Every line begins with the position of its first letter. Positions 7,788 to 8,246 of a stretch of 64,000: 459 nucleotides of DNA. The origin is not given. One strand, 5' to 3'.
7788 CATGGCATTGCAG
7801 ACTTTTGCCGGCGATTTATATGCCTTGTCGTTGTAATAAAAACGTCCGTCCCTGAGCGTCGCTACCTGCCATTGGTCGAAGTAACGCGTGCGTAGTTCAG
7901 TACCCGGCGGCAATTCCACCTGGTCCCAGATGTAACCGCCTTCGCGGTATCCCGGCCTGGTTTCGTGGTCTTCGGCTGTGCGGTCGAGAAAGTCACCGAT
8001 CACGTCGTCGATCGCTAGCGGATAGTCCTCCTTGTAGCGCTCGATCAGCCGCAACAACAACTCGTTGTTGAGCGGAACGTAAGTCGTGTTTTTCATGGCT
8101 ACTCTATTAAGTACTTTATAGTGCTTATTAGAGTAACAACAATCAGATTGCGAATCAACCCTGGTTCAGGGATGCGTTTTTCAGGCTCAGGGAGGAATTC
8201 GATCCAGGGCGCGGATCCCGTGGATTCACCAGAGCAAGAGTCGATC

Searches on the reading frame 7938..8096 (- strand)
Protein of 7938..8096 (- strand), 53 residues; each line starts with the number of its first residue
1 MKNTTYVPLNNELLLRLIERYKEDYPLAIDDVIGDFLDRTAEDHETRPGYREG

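Call 77: search_protein_families(library=pfam, proteins=[window:7938-8096:-], max_evalue=10)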
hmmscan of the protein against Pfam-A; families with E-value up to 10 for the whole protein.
seq(53 aa): 0 families
